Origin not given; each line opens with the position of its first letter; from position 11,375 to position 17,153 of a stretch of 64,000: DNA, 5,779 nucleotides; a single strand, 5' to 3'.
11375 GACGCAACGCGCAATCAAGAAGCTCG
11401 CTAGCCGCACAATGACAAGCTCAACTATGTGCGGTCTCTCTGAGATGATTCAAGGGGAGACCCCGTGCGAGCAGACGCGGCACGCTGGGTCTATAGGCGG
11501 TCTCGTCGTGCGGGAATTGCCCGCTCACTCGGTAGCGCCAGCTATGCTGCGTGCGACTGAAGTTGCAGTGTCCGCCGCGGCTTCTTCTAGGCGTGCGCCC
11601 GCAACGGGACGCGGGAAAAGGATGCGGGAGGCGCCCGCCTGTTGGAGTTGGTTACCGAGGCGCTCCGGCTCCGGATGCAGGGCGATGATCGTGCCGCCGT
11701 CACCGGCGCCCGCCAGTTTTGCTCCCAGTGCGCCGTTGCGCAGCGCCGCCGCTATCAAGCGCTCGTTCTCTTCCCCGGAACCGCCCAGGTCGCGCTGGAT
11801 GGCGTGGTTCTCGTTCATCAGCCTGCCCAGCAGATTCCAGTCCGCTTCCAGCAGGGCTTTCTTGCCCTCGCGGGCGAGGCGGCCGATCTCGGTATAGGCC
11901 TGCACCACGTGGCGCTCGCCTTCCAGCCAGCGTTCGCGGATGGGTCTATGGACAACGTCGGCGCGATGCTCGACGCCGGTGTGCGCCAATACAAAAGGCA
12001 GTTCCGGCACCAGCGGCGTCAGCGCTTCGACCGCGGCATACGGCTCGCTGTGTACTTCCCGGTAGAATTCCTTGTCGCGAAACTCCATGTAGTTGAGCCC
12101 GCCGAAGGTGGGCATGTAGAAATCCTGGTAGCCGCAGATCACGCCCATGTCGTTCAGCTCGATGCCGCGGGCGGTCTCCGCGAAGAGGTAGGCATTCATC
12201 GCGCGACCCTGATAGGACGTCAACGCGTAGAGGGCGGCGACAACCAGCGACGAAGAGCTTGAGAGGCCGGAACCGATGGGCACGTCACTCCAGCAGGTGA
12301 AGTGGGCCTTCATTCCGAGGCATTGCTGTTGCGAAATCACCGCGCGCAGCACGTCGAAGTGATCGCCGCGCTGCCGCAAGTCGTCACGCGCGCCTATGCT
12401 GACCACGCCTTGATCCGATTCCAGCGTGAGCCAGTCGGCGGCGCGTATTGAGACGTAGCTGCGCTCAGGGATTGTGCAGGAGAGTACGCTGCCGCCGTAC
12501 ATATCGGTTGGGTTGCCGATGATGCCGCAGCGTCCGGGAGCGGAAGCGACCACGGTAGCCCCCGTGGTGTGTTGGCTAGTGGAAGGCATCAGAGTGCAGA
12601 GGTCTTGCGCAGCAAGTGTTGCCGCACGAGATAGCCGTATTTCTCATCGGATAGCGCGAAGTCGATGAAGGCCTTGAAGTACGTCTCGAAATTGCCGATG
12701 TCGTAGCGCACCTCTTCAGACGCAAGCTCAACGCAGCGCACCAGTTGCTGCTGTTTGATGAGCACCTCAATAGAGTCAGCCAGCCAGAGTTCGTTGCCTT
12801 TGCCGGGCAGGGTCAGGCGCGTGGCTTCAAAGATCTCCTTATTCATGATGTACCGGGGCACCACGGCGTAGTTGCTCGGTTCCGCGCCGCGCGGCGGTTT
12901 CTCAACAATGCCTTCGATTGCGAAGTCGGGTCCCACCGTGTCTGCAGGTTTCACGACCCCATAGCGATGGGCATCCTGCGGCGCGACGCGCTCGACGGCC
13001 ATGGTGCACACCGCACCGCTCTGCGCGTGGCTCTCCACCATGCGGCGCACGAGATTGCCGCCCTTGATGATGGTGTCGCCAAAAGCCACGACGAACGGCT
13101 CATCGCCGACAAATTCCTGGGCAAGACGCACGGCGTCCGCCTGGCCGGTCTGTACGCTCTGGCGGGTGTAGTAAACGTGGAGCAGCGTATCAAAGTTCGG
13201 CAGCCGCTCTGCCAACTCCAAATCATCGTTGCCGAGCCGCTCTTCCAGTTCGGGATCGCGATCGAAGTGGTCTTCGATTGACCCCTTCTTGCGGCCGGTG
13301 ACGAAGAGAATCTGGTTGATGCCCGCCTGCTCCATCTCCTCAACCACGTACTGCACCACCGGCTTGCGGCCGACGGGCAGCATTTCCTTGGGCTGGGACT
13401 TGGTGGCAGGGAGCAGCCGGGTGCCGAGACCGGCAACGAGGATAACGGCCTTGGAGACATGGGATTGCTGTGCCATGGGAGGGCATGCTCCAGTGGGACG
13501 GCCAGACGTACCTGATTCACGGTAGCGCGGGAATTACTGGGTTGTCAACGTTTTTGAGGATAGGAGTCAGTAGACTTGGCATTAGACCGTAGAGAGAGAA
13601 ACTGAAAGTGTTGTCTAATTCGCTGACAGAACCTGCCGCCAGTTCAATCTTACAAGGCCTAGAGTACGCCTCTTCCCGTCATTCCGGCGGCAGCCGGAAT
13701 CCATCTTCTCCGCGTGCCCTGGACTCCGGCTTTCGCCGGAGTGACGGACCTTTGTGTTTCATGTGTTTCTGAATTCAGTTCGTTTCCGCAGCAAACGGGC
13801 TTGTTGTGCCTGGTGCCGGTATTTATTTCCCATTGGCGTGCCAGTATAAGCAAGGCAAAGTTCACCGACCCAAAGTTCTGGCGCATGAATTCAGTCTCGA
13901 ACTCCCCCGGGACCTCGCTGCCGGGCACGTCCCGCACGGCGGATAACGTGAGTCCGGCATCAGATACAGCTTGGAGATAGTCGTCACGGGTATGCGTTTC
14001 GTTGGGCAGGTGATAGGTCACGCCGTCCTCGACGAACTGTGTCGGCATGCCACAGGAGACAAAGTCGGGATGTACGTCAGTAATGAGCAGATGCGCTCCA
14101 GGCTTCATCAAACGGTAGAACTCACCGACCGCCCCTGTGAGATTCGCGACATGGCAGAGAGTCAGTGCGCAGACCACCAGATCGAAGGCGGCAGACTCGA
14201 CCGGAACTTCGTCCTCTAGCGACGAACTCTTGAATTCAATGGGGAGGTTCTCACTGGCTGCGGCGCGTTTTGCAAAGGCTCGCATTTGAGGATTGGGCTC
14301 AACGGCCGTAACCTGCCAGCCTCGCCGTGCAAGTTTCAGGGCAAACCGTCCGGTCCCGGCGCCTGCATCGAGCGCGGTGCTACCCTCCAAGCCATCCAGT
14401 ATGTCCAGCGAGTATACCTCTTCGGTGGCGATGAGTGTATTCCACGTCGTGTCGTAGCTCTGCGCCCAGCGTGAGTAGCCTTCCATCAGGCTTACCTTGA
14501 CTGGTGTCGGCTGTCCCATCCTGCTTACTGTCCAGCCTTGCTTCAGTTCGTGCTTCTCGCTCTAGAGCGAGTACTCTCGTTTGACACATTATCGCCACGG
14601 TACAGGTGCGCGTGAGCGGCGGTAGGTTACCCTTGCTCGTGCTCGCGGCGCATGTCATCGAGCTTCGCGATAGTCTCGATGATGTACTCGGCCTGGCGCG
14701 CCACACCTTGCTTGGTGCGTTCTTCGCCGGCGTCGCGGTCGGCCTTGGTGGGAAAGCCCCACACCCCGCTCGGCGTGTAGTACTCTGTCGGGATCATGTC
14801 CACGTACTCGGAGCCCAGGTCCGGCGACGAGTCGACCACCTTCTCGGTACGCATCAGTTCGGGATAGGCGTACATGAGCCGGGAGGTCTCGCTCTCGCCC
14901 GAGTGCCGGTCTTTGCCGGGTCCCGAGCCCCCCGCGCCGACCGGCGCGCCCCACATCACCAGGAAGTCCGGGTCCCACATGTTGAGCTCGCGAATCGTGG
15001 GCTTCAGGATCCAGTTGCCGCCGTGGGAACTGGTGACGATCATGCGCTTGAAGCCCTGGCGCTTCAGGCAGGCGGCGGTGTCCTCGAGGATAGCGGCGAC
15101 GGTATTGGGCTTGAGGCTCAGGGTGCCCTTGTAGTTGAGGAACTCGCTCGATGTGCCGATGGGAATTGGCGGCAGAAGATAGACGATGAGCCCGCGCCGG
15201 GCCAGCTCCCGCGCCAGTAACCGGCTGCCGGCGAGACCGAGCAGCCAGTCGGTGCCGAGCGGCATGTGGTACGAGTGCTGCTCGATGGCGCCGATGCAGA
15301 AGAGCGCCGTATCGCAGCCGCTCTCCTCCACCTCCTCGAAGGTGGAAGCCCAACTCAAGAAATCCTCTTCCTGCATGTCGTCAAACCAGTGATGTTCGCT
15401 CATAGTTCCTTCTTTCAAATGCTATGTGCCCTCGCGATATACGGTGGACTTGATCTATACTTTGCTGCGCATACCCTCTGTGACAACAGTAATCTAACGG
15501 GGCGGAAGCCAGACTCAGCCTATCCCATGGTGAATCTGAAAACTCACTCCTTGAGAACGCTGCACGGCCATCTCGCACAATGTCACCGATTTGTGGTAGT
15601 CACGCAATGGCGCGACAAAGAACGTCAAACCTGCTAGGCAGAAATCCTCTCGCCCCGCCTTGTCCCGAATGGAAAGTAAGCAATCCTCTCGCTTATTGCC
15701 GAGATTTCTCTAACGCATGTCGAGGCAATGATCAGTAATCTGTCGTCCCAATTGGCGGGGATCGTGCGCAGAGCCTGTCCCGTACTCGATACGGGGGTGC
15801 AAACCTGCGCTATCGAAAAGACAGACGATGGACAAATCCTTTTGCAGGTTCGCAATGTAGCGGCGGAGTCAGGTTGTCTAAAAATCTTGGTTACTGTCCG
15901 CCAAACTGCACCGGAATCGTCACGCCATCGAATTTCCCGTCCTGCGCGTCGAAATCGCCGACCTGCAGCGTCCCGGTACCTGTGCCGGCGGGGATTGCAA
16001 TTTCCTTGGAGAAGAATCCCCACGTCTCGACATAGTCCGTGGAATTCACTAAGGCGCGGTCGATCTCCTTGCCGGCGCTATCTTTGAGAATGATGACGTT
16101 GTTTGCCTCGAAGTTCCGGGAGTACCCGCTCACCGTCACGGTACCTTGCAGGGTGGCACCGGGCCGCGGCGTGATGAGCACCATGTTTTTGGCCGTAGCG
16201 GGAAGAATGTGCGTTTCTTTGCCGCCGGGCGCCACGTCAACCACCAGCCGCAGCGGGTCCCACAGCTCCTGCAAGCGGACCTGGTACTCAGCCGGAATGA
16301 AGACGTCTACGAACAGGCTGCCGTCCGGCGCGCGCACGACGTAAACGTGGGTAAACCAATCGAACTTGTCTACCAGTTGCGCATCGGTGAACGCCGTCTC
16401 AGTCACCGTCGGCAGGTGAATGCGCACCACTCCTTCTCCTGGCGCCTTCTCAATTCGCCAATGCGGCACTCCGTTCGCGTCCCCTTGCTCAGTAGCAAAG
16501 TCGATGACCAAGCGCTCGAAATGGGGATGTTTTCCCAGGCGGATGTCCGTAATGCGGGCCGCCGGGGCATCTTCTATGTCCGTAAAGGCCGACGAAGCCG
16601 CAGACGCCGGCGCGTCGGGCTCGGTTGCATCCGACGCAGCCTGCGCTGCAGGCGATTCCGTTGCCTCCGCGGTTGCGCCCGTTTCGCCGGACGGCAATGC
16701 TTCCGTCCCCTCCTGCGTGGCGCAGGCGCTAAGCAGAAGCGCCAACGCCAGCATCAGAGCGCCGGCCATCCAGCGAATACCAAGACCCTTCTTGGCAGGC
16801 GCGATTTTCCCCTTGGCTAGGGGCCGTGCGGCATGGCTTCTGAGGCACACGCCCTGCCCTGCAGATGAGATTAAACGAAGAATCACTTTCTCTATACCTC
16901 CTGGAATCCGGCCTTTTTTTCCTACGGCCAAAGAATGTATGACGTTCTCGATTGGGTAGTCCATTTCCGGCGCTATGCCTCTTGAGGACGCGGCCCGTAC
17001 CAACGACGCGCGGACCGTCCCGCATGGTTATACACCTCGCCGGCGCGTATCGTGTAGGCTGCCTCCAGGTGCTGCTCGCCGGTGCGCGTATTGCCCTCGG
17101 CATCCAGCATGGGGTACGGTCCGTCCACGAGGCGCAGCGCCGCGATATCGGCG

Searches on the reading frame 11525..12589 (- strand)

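Call 7: search_protein_families(library=pfam, proteins=[window:11525-12589:-], max_evalue=0.01)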
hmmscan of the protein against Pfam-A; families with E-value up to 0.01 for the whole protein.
window:11525-12589:- (354 aa): 4 families
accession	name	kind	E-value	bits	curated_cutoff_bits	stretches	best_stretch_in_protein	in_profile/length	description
PF08544.19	GHMP_kinases_C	-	6.7e-14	52.5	21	1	244-316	3-80/85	GHMP kinases C terminal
PF00288.32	GHMP_kinases_N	-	8.3e-13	48.8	22.3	1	88-164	11-87/87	GHMP kinases N terminal domain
PF10509.15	GalKase_gal_bdg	-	9.5e-09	35.1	23.1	1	12-49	11-48/49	Galactokinase galactose-binding signature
PF22700.2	MVD-like_N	-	0.0015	18.6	27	1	55-141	44-129/157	Diphosphomevalonate decarboxylase-like N-terminal domain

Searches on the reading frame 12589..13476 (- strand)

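Call 7: search_protein_families(library=pfam, proteins=[window:12589-13476:-], max_evalue=0.01)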
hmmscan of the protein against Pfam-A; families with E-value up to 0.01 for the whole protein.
window:12589-13476:- (295 aa): 2 families
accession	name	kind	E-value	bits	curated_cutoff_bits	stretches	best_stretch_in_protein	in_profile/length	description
PF00483.29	NTP_transferase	-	2.5e-35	122.7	21.2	1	9-270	1-239/245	Nucleotidyl transferase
PF12804.13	NTP_transf_3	-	2.9e-11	44.2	27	1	10-162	1-123/160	MobA-like NTP transferase domain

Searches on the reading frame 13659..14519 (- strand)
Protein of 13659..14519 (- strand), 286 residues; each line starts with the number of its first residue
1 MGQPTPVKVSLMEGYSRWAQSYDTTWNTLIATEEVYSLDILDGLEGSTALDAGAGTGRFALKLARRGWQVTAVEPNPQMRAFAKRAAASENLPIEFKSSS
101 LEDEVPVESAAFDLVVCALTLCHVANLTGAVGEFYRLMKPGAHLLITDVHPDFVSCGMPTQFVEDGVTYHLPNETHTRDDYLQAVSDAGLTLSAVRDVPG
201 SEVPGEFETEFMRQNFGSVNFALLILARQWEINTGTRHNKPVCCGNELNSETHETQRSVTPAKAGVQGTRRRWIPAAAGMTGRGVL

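Call 8: search_protein_families(library=pfam, proteins=[window:13659-14519:-], max_evalue=0.01)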
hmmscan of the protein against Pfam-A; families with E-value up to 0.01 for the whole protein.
window:13659-14519:- (286 aa): 9 families
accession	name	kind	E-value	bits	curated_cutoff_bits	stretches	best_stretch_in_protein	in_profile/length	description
PF08241.18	Methyltransf_11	-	1.8e-22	80.2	21.2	1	50-146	1-95/95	Methyltransferase domain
PF13649.12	Methyltransf_25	-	6.5e-19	68.9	27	1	50-141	2-96/97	Methyltransferase domain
PF13489.12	Methyltransf_23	-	6.6e-18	65.4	27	1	45-192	22-161/164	Methyltransferase domain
PF08242.18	Methyltransf_12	-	5.1e-15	56.4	30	1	50-144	1-98/98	Methyltransferase domain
PF13847.12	Methyltransf_31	-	1.9e-14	54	27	1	46-150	4-113/145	Methyltransferase domain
PF01209.24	Ubie_methyltran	-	3.8e-07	30.2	20.1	1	39-147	41-152/233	ubiE/COQ5 methyltransferase family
PF03848.20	TehB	-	1.1e-06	28.7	20.4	1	39-162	24-149/193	Tellurite resistance protein TehB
PF05148.21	Methyltransf_8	-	0.00026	21.4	27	1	103-158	114-168/219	Hypothetical methyltransferase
PF05175.20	MTS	-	0.0016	18.5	23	1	45-117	31-104/170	Methyltransferase small domain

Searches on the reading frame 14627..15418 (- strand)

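Call 63: search_protein_families(library=pfam, proteins=[window:14627-15418:-], max_evalue=0.0001)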
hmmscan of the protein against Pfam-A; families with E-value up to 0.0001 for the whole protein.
window:14627-15418:- (263 aa): 1 family
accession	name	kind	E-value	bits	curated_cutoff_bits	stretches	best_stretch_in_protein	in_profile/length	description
PF02633.19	Creatininase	-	6.4e-47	160.4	31.3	1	26-245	4-237/238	Creatinine amidohydrolase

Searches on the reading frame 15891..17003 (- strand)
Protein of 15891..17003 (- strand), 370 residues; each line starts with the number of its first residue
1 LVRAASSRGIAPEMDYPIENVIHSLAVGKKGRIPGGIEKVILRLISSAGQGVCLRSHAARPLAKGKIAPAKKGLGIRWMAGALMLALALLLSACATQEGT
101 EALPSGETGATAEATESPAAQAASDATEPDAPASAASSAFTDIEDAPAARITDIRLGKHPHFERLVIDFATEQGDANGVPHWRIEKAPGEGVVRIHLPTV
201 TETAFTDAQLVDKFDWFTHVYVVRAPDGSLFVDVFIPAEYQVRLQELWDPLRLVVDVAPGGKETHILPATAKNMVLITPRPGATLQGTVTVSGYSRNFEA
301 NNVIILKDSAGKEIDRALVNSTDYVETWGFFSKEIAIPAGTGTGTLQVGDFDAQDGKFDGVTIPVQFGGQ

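Call 8: search_protein_families(library=pfam, proteins=[window:15891-17003:-], max_evalue=0.01)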
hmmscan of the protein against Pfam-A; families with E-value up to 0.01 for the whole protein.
window:15891-17003:- (370 aa): 2 families
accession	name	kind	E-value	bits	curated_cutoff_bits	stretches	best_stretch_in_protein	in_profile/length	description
PF10648.15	Gmad2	-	1.4e-16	61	25.7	1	276-356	4-85/86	Immunoglobulin-like domain of bacterial spore germination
PF24837.1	AMIN-like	-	2.1e-07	31.5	27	1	150-258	2-128/129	AMIN-like domain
